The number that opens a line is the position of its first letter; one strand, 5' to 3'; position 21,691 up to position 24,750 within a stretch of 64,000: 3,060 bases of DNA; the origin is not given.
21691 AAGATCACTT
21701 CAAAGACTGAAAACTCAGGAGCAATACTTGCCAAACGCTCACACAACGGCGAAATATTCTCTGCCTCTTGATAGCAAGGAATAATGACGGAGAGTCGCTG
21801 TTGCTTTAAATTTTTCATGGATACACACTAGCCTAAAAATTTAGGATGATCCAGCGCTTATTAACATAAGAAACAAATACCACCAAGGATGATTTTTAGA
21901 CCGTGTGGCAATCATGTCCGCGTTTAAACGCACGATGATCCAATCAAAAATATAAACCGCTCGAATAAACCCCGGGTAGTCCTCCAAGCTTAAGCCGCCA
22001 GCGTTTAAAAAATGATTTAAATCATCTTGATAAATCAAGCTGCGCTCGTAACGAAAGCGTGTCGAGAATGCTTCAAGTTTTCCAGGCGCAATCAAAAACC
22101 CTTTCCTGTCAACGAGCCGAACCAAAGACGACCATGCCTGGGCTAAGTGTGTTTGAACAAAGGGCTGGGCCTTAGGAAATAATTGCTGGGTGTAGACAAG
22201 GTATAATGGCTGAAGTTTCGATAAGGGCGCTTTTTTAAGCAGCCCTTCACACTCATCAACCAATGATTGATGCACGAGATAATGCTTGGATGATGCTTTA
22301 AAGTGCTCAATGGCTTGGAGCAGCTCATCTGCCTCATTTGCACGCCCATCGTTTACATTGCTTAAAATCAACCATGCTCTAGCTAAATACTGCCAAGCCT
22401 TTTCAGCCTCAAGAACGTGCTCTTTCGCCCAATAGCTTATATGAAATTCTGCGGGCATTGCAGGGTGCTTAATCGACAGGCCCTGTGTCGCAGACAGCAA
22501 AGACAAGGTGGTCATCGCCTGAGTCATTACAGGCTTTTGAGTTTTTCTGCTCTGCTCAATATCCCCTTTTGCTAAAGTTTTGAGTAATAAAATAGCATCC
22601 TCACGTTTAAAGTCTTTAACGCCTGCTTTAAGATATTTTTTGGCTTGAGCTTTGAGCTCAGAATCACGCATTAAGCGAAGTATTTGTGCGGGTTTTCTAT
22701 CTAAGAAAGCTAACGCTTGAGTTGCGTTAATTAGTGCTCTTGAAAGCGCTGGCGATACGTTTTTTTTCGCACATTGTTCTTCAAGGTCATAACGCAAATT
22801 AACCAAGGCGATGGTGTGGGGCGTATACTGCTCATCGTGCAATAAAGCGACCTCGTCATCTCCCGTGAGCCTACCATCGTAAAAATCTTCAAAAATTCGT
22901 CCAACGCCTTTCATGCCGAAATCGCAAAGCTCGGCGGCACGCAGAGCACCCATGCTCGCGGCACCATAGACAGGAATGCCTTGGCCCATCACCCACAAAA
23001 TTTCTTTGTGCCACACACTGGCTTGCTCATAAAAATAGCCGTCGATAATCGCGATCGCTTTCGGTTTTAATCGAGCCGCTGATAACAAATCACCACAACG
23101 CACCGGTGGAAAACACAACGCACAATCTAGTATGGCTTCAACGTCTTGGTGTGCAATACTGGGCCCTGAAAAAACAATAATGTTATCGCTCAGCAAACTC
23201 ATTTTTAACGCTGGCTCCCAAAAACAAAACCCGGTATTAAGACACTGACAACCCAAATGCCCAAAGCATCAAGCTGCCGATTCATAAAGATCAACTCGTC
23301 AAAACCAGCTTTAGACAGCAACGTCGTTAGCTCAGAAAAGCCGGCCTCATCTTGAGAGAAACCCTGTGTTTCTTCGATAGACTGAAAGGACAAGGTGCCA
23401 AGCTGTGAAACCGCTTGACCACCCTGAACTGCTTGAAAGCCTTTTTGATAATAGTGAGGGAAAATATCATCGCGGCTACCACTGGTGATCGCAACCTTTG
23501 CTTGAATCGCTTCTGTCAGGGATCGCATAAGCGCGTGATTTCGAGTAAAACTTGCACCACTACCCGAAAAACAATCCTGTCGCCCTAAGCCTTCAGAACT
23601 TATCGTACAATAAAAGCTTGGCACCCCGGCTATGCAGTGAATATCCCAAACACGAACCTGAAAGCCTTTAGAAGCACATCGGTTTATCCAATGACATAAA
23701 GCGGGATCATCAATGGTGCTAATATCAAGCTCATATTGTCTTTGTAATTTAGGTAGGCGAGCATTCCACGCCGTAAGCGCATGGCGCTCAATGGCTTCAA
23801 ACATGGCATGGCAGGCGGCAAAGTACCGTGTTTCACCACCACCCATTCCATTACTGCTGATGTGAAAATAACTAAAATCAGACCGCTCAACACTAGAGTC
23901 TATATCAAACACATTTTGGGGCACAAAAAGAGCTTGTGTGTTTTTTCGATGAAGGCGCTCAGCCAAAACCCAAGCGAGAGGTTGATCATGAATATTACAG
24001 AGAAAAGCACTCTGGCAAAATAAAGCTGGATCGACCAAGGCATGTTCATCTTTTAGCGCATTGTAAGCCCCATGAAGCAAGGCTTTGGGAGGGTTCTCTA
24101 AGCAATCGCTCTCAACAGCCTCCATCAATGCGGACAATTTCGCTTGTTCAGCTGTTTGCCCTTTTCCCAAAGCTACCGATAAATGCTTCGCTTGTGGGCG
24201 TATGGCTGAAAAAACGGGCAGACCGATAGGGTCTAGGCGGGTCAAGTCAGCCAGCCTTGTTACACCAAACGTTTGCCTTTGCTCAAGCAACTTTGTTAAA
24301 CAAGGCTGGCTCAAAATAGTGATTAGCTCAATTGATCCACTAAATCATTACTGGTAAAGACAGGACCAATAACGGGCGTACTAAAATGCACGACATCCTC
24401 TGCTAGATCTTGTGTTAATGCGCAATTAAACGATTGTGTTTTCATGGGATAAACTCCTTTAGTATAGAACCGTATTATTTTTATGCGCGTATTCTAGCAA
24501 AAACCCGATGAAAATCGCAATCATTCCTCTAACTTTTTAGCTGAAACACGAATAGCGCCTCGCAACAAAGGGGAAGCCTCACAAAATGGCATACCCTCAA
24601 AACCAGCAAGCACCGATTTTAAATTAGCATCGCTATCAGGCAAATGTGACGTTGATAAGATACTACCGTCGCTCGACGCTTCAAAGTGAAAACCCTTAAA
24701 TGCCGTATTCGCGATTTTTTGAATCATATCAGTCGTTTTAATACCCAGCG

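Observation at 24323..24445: Unannotated 40-aa ORF with a strong RBS abutting ycaO-2: candidate precursor peptide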

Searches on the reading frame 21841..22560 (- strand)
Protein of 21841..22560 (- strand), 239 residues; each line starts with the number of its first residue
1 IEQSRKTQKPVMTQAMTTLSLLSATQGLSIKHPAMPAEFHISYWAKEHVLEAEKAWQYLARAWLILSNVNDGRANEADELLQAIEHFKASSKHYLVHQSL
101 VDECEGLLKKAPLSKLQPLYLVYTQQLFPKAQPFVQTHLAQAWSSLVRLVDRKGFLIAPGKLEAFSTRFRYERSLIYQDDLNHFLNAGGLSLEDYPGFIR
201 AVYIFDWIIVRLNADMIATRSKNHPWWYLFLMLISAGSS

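Call 76: search_protein_families(library=pfam, proteins=[window:21841-22560:-], max_evalue=10)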
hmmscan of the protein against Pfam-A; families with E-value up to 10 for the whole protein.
window:21841-22560:- (239 aa): 0 families
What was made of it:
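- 21841..23202 (-): TfuA-2 (453 aa): an N-terminal TfuA domain plus a ~240-aa C-terminal extension of unknown fold. The extension has no Pfam hit (call 76).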

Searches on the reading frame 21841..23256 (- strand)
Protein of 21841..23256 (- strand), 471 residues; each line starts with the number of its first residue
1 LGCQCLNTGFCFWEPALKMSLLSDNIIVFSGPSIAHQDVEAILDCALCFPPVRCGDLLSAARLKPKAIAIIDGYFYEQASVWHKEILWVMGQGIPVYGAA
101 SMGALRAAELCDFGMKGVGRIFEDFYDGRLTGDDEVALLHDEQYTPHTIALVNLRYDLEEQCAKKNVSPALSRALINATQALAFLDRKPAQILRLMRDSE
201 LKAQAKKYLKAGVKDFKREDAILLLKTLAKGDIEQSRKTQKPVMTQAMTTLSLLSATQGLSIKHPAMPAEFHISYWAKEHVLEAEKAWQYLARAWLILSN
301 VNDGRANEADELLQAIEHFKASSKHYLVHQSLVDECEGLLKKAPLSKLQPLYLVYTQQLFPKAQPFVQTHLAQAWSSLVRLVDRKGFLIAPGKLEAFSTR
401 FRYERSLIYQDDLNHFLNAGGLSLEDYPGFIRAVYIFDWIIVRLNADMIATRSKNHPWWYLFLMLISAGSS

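Call 4: search_protein_families(library=pfam, proteins=[window:21841-23256:-], max_evalue=0.01)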
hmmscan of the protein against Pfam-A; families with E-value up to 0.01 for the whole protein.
window:21841-23256:- (471 aa): 1 family
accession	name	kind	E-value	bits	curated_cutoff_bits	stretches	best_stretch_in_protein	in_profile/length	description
PF07812.18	TfuA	-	4.4e-40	136.6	30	1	72-187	1-118/119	TfuA-like protein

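Call 5: search_protein_families(library=ncbifam, proteins=[window:21841-23256:-], max_evalue=0.01)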
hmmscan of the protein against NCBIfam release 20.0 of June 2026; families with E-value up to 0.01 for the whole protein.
window:21841-23256:- (471 aa): 1 family
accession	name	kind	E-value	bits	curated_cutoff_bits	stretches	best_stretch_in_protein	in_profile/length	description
NF033432.0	ThioGly_TfuA_rel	equivalog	2.3e-54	184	235.2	1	25-229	1-209/211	TfuA-related McrA-glycine thioamidation protein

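Call 75: search_solved_structures(query=window:21841-23202:-, max_evalue=1)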
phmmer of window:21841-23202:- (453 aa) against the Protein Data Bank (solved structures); distinct sequences matched with E-value up to 1: 2.
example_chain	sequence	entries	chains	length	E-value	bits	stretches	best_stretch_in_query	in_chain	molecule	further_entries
6xp8_A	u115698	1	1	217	7.4e-30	107.2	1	8-212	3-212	TfuA domain-containing protein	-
1zy8_K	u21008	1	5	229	0.43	12.4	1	198-251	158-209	Pyruvate dehydrogenase protein X component, mitochondrial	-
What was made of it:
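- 21841..23202 (-): Calls 4, 5, 75 (match to solved TfuA 6xp8, 7e-30, residues 8-212).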

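Call 104: predict_structure(alignment_id=A5)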
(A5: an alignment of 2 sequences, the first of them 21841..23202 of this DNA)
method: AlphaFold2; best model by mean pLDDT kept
length: 453 residues; sequences in the alignment: 2
mean_pLDDT: 38.8   pTM: 0.24
mean pLDDT of the five models: 38.8, 37.9, 36.2, 34.9, 33.2
residues with pLDDT >= 90: 0; 70-90: 0; 50-70: 63; < 50: 390
segments of 3 or more residues with pLDDT < 50: 1-6, 24-27, 53-66, 80-285, 301-453
pLDDT, mean of each block of 10 residues (from residue 1): 45 54 51 60 64 43 49 55 38 32 33 30 28 36 42 44 33 34 39 31 31 26 27 27 24 26 41 46 49 51 39 38 41 41 40 46 38 31 27 41 41 39 35 30 33 25
secondary structure, 60 per line:
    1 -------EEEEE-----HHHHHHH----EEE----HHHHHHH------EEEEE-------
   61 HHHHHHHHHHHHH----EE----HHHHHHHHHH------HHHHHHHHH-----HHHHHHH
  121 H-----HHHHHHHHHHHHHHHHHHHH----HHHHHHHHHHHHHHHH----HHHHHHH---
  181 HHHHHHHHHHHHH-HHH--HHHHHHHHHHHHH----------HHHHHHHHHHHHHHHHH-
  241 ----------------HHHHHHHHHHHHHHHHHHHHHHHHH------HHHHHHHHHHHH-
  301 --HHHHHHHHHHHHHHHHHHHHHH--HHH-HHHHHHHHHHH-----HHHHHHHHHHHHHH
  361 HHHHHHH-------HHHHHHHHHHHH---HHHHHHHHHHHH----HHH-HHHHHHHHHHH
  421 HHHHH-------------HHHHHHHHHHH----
elements in order: E8-12 H18-24 E29-31 H36-42 E49-53 H61-73 H84-93 H100-108 H114-121 H127-146 H151-166 H171-177 H181-193 H200-212 H223-239 H257-281 H288-299 H303-324 H331-341 H347-367 H375-386 H390-401 H410-425 H439-449
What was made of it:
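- Tried and rejected: The AF2 model of TfuA-2, built from a 2-sequence alignment, was unusable (pLDDT 39, call 104), so I could not test whether the extension is a leader-binding domain.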

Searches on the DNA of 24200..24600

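Call 87: search_rna_families(source=window, start=24200, end=24600, threshold=evalue, max_evalue=1)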
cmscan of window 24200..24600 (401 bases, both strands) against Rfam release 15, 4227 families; matches with E-value up to 1: 1.
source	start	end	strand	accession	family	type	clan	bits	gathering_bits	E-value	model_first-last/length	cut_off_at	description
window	24244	24316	-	RF03668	mir-1788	Gene; miRNA;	-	17.8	57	0.28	1-77/77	no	mir-1788 microRNA precursor family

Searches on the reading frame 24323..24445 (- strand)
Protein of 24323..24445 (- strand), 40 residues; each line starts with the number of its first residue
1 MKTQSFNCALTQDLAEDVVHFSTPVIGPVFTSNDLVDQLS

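Call 4: search_protein_families(library=pfam, proteins=[window:24323-24445:-], max_evalue=0.01)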
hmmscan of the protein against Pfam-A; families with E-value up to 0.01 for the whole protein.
window:24323-24445:- (40 aa): 0 families

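Call 5: search_protein_families(library=ncbifam, proteins=[window:24323-24445:-], max_evalue=0.01)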
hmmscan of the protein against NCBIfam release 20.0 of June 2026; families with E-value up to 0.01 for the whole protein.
window:24323-24445:- (40 aa): 0 families

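Call 7: find_encoding_contigs(protein=window:24323-24445:-, flank=10000)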
Protein window:24323-24445:- (40 aa): 22 contigs read that carry it; 6 places shown.
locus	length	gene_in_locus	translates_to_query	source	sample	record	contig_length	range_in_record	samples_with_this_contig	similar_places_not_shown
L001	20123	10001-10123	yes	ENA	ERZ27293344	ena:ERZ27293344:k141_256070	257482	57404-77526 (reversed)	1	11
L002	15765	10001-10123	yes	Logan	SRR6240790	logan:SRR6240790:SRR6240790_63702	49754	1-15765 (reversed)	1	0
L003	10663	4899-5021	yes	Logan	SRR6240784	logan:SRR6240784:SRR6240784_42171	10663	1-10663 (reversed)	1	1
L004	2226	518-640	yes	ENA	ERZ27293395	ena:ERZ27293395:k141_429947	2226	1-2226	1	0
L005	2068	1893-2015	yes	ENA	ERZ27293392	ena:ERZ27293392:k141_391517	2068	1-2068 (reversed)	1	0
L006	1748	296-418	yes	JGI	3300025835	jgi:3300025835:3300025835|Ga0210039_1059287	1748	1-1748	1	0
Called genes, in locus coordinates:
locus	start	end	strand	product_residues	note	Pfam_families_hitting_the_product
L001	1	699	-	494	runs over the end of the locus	PF13414:TPR_11 (weak), PF13424:TPR_12 (weak), PF00515:TPR_1 (weak), PF13489:Methyltransf_23, PF08241:Methyltransf_11, PF08242:Methyltransf_12, PF13649:Methyltransf_25, PF13847:Methyltransf_31, +21 more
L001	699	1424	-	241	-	PF20260:PUA_4, PF04452:Methyltrans_RNA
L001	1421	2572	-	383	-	PF00438:S-AdoMet_synt_N, PF02772:S-AdoMet_synt_M, PF02773:S-AdoMet_synt_C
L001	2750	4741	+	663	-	PF00456:Transketolase_N, PF13292:DXP_synthase_N (faint), PF00676:E1_dh (weak), PF02779:Transket_pyr, PF02780:Transketolase_C, PF22613:Transketolase_C_1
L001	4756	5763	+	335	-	PF00044:Gp_dh_N, PF02800:Gp_dh_C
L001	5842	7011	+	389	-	PF00162:PGK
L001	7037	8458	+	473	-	PF00224:PK, PF02887:PK_C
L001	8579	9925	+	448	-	-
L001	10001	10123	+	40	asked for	-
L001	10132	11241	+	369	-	PF02624:YcaO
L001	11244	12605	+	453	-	PF07812:TfuA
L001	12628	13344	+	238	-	PF13641:Glyco_tranf_2_3, PF00535:Glycos_transf_2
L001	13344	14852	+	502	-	-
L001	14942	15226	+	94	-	PF00166:Cpn10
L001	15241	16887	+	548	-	-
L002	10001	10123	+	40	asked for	-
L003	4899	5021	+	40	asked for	-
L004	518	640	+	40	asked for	-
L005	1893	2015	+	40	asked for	-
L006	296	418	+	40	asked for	-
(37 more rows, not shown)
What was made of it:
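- Checked: Gene callers used for metagenome collections did call the 40-aa ORF, on 22 contigs (call 7).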

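Call 8: find_homologous_proteins(query=window:24323-24445:-, max_evalue=10)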
Query window:24323-24445:- (40 aa): 1 proteins with E <= 10 among 1 candidates.
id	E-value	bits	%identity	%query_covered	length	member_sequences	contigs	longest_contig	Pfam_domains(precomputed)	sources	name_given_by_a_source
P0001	1.2e-18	81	100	100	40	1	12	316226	-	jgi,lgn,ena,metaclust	metaclust:\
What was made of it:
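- Tried and rejected: Word-indexed search of 5.8 billion proteins with the peptide found only itself (call 8).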

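Call 60: search_protein_representatives(protein=window:24323-24445:-)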
Query: 40 residues. Proteins with E-value up to 0.001 (for the whole library): 3; up to 1e-10: 1; up to 1e-30: 0. The best 3 are listed.
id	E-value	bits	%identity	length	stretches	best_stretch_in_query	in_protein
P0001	3.9e-19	81.0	100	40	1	1-40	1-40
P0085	6.3e-10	53.1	34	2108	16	12-38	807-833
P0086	1.1e-04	37.3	39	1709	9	9-37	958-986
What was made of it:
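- Closest known: Thioamidated RiPPs made by YcaO-TfuA pairs. Different: The peptide has no sequence similarity to any known precursor family (calls 4, 5, 8, 60).
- Searches of 5.8 and 1.84 billion proteins found no other true relatives (calls 8, 60).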

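Call 70: search_dna_similar(query=window:24323-24445:-, collection=plasmids, mode=protein, max_evalue=10)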
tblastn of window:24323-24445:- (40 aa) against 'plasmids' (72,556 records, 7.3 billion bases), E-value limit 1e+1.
Records with a match: 1; places in all: 1; records where one place covers at least 80% of the query: 0.
Best place of each record, by identity: <60% 1.
By first word of the organism name: Halorientalis 1.
By predicted mobility (MOB-suite, as given by PLSDB): non-mobilizable 1.
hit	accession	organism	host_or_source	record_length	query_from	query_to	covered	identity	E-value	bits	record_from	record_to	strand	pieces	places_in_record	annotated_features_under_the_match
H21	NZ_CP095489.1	Halorientalis marina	cell culture,salt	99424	11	39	73%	48.3%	5e+0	30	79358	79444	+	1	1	primase-like DNA-binding domain-containing protein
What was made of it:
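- Tried and rejected: tblastn of the peptide against plasmids gave only a chance hit (call 70).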
